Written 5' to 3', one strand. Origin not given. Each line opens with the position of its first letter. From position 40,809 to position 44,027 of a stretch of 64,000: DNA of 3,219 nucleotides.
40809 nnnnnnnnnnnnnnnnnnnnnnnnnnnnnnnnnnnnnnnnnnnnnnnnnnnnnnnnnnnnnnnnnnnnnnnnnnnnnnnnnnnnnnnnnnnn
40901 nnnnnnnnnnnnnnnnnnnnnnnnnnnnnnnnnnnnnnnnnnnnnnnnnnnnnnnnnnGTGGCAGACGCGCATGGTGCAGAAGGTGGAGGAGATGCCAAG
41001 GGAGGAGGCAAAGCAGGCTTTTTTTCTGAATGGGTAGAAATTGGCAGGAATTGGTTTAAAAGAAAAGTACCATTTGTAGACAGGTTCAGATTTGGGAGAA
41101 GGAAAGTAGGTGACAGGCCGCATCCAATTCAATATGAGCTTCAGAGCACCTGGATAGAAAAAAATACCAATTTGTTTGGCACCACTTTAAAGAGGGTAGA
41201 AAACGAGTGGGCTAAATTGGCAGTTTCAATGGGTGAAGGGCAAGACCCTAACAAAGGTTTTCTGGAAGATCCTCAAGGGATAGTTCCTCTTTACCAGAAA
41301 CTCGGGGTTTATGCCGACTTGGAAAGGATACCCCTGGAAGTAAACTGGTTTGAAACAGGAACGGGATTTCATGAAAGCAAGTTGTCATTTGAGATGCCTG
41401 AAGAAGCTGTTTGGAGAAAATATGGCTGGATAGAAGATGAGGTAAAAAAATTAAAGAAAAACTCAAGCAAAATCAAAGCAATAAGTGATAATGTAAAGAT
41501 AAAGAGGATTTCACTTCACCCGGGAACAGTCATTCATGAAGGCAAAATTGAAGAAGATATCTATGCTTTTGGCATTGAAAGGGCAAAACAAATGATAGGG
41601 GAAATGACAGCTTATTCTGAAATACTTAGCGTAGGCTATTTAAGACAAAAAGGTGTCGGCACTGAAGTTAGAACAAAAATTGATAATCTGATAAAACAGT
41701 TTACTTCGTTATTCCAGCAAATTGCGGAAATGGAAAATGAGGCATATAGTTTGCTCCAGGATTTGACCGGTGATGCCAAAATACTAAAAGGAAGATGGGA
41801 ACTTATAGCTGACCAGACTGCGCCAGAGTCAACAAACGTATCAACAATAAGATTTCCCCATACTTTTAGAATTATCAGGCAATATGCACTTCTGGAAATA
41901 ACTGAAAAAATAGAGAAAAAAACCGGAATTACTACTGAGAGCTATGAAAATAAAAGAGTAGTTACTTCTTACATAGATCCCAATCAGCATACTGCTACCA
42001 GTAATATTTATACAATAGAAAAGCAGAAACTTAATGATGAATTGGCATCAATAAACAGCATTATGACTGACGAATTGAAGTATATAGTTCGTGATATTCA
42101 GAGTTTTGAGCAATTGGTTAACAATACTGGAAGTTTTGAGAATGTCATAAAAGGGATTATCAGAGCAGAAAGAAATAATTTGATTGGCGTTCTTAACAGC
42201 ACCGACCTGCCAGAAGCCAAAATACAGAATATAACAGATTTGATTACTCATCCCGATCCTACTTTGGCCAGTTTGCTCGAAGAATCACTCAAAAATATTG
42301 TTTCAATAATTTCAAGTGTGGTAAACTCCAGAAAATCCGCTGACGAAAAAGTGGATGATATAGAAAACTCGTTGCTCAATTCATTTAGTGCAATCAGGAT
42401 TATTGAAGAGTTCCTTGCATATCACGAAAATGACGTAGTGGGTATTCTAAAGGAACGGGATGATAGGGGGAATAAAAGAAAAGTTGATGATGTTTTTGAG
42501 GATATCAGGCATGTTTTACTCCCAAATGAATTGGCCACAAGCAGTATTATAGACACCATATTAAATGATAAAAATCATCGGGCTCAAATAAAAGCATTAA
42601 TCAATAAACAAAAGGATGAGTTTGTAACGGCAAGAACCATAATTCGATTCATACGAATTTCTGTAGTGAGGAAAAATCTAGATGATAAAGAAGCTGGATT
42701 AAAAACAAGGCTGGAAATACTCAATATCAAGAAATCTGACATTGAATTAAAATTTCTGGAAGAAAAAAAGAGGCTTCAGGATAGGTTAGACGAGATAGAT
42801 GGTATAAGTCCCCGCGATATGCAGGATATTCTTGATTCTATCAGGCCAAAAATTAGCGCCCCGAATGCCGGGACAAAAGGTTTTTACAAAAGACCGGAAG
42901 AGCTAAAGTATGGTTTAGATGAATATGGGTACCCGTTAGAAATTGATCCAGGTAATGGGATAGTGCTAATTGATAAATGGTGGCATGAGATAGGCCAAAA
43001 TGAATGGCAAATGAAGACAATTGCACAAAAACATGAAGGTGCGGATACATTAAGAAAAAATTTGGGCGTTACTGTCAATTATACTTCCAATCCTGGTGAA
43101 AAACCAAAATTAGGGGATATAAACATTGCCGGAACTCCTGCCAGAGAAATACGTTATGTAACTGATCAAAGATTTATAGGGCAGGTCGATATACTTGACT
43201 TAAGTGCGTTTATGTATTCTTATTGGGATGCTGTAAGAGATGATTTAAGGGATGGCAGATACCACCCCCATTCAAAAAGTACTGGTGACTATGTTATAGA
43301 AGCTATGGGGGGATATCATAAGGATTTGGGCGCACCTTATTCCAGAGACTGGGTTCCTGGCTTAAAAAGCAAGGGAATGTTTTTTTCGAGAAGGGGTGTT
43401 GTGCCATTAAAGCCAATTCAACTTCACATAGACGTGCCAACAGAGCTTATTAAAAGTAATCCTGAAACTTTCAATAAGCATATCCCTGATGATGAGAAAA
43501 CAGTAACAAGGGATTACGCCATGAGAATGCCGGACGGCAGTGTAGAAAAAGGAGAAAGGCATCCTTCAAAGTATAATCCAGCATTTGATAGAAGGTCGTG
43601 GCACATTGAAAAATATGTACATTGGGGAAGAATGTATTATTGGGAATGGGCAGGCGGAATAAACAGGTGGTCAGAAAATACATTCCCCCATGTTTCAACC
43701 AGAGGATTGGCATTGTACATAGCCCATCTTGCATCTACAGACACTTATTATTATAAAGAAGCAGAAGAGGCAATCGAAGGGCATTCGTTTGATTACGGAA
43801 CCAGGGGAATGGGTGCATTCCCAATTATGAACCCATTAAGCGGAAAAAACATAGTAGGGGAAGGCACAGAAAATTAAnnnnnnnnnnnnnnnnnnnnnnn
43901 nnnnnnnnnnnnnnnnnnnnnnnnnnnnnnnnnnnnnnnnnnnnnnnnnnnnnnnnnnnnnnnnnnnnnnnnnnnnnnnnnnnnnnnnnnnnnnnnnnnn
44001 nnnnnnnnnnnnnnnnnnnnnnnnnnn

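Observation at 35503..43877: Translationally coupled four-gene module: NTPase, 832-aa polytopic membrane protein and two large orphan proteins (605 and 972 aa). Best candidate for an undescribed system.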

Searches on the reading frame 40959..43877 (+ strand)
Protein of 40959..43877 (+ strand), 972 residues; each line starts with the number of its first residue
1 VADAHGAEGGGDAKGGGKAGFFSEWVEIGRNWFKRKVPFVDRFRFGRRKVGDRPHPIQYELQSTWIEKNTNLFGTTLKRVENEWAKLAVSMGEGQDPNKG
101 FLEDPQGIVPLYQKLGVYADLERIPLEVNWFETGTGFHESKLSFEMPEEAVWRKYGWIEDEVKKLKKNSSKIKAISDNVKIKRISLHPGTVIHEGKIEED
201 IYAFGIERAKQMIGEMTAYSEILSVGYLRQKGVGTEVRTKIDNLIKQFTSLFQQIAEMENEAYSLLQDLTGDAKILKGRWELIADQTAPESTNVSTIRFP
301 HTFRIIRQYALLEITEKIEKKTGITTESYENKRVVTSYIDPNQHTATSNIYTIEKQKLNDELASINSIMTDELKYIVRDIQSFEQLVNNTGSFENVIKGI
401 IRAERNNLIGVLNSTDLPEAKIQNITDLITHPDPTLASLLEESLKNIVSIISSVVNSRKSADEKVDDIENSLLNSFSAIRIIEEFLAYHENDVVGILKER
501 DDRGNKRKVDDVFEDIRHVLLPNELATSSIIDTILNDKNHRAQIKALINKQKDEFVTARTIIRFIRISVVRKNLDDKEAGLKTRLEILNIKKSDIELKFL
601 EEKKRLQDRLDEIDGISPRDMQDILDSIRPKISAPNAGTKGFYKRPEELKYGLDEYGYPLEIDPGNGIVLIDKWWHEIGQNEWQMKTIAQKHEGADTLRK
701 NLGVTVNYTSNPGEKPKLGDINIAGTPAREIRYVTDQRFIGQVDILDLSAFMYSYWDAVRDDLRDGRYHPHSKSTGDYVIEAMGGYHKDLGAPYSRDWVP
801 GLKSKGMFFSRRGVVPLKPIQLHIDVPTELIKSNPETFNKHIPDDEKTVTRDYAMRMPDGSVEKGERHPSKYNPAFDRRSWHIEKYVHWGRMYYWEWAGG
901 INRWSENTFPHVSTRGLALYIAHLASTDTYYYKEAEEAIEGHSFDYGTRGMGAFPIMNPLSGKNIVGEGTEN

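Call 5: search_protein_families(library=pfam, proteins=[window:40959-43877:+], max_evalue=1)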
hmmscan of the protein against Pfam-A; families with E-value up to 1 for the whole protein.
window:40959-43877:+ (972 aa): 1 family
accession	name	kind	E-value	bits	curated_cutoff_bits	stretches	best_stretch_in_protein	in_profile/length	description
PF07558.16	Shugoshin_N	-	0.14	12.4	30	0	242-267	10-35/45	Shugoshin N-terminal coiled-coil region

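Call 6: search_protein_families(library=padloc, proteins=[window:40959-43877:+], max_evalue=1)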
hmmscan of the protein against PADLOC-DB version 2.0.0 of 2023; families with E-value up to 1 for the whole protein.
window:40959-43877:+ (972 aa): 0 families

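Call 7: search_protein_families(library=ncbifam, proteins=[window:40959-43877:+], max_evalue=1)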
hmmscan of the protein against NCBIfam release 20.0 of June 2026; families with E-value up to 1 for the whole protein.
window:40959-43877:+ (972 aa): 1 family
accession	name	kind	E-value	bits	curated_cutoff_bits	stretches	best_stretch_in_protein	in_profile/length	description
TIGR02780.1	TrbJ_Ti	equivalog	0.16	11.4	100.55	1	357-471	44-154/253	P-type conjugative transfer protein TrbJ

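Call 14: find_encoding_contigs(protein=window:40959-43877:+, flank=10000, max_places=6)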
Protein window:40959-43877:+ (972 aa): 1 contig read that carries it; 1 place shown.
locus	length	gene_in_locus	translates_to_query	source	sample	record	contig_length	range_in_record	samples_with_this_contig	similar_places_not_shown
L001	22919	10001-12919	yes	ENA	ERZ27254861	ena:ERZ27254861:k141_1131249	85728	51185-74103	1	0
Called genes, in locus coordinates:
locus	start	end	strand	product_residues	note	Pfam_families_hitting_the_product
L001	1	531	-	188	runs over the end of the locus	-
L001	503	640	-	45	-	-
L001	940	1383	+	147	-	PF01327:Pep_deformylase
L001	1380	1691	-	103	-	PF04032:Rpr2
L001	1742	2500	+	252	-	PF01497:Peripla_BP_2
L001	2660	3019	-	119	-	-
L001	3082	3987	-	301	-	-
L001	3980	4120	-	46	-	-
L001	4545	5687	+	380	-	PF01637:ATPase_2 (weak), PF13173:AAA_14 (faint)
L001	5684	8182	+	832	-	-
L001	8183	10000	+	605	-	-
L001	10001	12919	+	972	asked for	-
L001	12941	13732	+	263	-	PF01210:NAD_Gly3P_dh_N (weak), PF01488:Shikimate_DH (faint), PF03446:NAD_binding_2 (faint), PF03807:F420_oxidored, PF14748:P5CR_dimer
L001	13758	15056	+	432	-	PF00171:Aldedh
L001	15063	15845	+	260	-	PF00696:AA_kinase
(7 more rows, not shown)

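Call 15: find_homologous_proteins(query=window:40959-43877:+)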
Query window:40959-43877:+: 8000 candidates shared short words with the query, none scored E <= 0.001.

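Call 16: find_related_loci(query=window:40959-43877:+, collection=genome_contigs, flank=10000)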
Query window:40959-43877:+ (972 aa) in genome_contigs; peptide patterns used: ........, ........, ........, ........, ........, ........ (x = any residue, [..] = any of these).
40 stretches matched a pattern, but none encodes a relative of the query by tblastn (E <= 1e-3).

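Call 29: search_solved_structures(query=A2, max_evalue=1)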
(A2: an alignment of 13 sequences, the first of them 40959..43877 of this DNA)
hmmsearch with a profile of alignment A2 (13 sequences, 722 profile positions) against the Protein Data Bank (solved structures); distinct sequences matched with E-value up to 1: 4.
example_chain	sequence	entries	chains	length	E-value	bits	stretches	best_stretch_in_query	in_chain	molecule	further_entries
8y6v_N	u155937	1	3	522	0.21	13.6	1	58-282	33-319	gp162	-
1fxk_C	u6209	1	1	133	0.42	12.5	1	330-428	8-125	PROTEIN (PREFOLDIN)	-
9cfs_A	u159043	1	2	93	0.61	12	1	211-278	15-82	Long regulatory protein rop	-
5yl9_A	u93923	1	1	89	0.83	11.6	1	207-275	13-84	Spike glycoprotein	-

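Call 40: search_protein_families(library=phrogs, proteins=[window:40959-43877:+], max_evalue=0.1)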
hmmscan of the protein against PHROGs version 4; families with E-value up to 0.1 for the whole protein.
window:40959-43877:+ (972 aa): 0 families

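Call 62: predict_structure(alignment_id=A5)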
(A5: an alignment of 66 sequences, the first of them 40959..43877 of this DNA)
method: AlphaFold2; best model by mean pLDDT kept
length: 972 residues; sequences in the alignment: 66
mean_pLDDT: 70.6   pTM: 0.65
mean pLDDT of the five models: 70.6, 68.6, 68.5, 68.1, 67.4
residues with pLDDT >= 90: 305; 70-90: 180; 50-70: 260; < 50: 227
segments of 3 or more residues with pLDDT < 50: 1-20, 138-154, 168-170, 172-174, 189-195, 329-351, 371-389, 414-417, 434-436, 477-487, 489-494, 496-498, 517-541, 543-545, 547-556, 577-601, 628-635, 803-810, 968-972
pLDDT, mean of each block of 10 residues (from residue 1): 38 44 65 59 61 80 88 91 89 73 83 88 89 70 43 50 50 54 54 54 89 87 73 82 90 95 95 93 81 84 86 59 53 41 41 57 52 40 45 52 55 54 57 51 60 62 63 50 46 49 60 52 40 45 47 47 53 49 39 39 61 76 61 51 86 92 94 97 97 96 97 94 96 88 92 94 96 95 75 58 50 66 85 94 90 89 93 95 90 95 96 95 90 91 81 69 60 35
secondary structure, 60 per line:
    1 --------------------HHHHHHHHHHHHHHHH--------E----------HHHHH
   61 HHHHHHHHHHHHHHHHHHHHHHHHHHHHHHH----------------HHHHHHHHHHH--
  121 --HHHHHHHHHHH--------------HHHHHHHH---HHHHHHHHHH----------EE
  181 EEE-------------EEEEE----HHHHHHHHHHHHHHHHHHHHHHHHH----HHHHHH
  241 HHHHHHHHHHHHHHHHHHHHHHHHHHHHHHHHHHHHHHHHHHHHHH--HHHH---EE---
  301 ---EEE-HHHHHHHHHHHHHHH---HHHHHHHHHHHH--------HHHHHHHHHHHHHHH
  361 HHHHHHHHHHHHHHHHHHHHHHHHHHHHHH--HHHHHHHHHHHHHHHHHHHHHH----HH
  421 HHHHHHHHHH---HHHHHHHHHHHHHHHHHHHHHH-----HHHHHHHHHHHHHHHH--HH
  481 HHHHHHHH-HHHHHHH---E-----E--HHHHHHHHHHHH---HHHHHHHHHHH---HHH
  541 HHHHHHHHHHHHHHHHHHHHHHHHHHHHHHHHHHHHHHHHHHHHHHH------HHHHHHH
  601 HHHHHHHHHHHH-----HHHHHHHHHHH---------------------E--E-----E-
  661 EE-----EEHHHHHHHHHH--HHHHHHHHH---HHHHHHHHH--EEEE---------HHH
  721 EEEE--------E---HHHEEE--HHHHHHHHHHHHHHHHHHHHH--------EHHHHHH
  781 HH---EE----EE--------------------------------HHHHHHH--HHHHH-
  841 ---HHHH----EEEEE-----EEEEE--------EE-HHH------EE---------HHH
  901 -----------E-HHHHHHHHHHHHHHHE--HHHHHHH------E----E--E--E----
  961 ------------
elements in order (helices of 4 or more, strands of 3 or more residues): H21-36 H56-91 H108-118 H123-133 H148-155 H159-168 E179-183 E197-201 H206-230 H235-286 H289-292 E304-306 H308-322 H326-337 H346-390 H393-414 H419-430 H434-455 H461-476 H479-488 H490-496 H509-520 H524-534 H538-587 H594-612 H618-628 H670-679 H682-690 H694-702 E705-708 E721-724 E740-742 H745-765 H775-782 H826-832 H835-839 H844-847 E852-856 E862-866 H914-928 H932-938

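Call 66: fold_search(model_id=the predicted structure, library=pdb)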
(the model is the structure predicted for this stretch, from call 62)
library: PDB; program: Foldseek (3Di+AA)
matches with E <= 10: 91; with E <= 0.001: 0
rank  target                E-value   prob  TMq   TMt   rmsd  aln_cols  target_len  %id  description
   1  8j07_i8               3.5e-01  0.05  0.06  0.04  64.0       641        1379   14  96nm repeat of human respiratory doublet microtubule and associated axonemal complexes (released 2023-07-26)
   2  7uh6                  9.1e-01  0.07  0.06  0.13  37.1       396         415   13  Asp-bound GltPh RSMR mutant in IFS-B2 state (released 2023-03-29)
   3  2nwl_C                1.3e+00  0.08  0.06  0.13  30.5       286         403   12  Crystal structure of GltPh in complex with L-Asp (released 2007-02-27)
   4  7n6g_3I               1.5e+00  0.12  0.07  0.16  66.9       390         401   12  C1 of central pair (released 2022-05-18)
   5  6x17_A                1.8e+00  0.06  0.06  0.12  31.6       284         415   12  Outward-facing state of the glutamate transporter homologue GltPh in complex with TBOA (released 2020-11-18)
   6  1eh1                  2.0e+00  0.07  0.05  0.20  32.0       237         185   10  RIBOSOME RECYCLING FACTOR FROM THERMUS THERMOPHILUS (released 2000-11-15)
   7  6uwf                  2.0e+00  0.07  0.07  0.14  31.4       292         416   12  GltPh in complex with L-aspartate and sodium ions in outward-facing state (released 2020-06-03)
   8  2nwx_C                2.1e+00  0.09  0.06  0.14  30.4       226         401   12  Crystal structure of GltPh in complex with L-aspartate and sodium ions (released 2007-02-27)
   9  9qxx_A                2.1e+00  0.04  0.06  0.08  40.5       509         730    9  JetABC DNA loaded state dimer (released 2025-10-01)
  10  6bau_A                2.6e+00  0.06  0.06  0.13  28.6       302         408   11  Crystal Structure of GltPh R397C in complex with L-Cysteine (released 2018-01-17)
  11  3v8g_B                2.7e+00  0.07  0.06  0.12  27.8       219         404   12  Crystal structure of an asymmetric trimer of a glutamate transporter homologue (GltPh) (released 2012-02-15)
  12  2nwl_A                2.7e+00  0.05  0.06  0.13  32.9       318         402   12  Crystal structure of GltPh in complex with L-Asp (released 2007-02-27)
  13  6bav_A                2.8e+00  0.06  0.07  0.14  29.2       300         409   12  Crystal Structure of GltPh R397C in complex with S-Benzyl-L-Cysteine (released 2018-01-17)
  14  7ugd                  2.8e+00  0.06  0.06  0.13  27.1       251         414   12  Asp-bound GltPh RSMR mutant in IFS-A1 state (released 2023-03-29)
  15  8z7a_C                2.8e+00  0.05  0.05  0.19  29.6       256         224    9  Open Barrel Structure of Translin from Trichoderma virens (released 2025-04-23)
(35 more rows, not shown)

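Call 68: search_protein_representatives(alignment_id=A5)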
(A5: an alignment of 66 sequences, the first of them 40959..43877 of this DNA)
Query: 66 sequences, 555 profile positions. Proteins with E-value up to 0.001 (for the whole library): 292; up to 1e-10: 217; up to 1e-30: 171. The best 150 are listed.
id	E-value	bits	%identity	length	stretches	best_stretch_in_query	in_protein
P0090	3.2e-168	577.7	-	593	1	5-524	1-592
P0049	2.8e-166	571.3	-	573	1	5-526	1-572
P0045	6.8e-164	563.4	-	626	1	5-524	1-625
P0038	1.8e-159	548.8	-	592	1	16-525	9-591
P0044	6.1e-158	543.8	-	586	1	5-526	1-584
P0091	1.1e-157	542.9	-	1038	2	198-524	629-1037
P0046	8.5e-155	533.4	-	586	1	5-552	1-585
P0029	4.4e-154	531.0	-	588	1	5-527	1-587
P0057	1.2e-153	529.6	-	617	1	5-552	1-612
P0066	2.6e-153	528.5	-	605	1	8-527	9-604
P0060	2.1e-152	525.5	-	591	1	21-524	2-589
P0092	3.2e-150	518.3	-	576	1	20-523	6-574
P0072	5.7e-146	504.3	-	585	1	1-526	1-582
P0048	1.3e-145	503.1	-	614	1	7-551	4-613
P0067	5.7e-145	501.0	-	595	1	5-527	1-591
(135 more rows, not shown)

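Call 75: search_protein_families(library=pfam, alignment_id=A5, max_evalue=0.05)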
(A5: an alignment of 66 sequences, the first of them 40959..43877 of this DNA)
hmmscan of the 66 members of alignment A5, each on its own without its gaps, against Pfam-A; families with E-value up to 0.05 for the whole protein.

A. member 1, window:40959-43877:+ (972 aa): 0 families

B. families by the number of members that match (of 66 scanned): 19 families
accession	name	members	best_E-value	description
PF01442.23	Apolipoprotein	2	0.017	Apolipoprotein A1/A4/E domain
PF01297.22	ZnuA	1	6.6e-05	Zinc-uptake complex component A periplasmic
PF01544.23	CorA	1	0.00063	CorA-like Mg2+ transporter protein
PF01468.23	GA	1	0.0056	GA module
PF18938.6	aRib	1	0.0058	Atypical Rib domain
PF17078.10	SHE3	1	0.0091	SWI5-dependent HO expression protein 3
PF05873.17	Mt_ATP-synt_D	1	0.01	ATP synthase D chain, mitochondrial (ATP5H)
PF21960.2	RCF1-5-like_lid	1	0.01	RCF1/5-like, AAA+ ATPase lid domain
PF19092.6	DUF5780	1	0.011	Family of unknown function (DUF5780)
PF22732.2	MSL3_chromo-like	1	0.012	MSL3 chromodomain-like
PF10498.14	IFT57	1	0.02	Intra-flagellar transport protein 57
PF07564.17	DUF1542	1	0.021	Domain of Unknown Function (DUF1542)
PF17722.6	IFTAP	1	0.023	Intraflagellar transport-associated protein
PF00580.27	UvrD-helicase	1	0.024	UvrD/REP helicase N-terminal domain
PF23884.1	DUF7237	1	0.027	Family of unknown function (DUF7237)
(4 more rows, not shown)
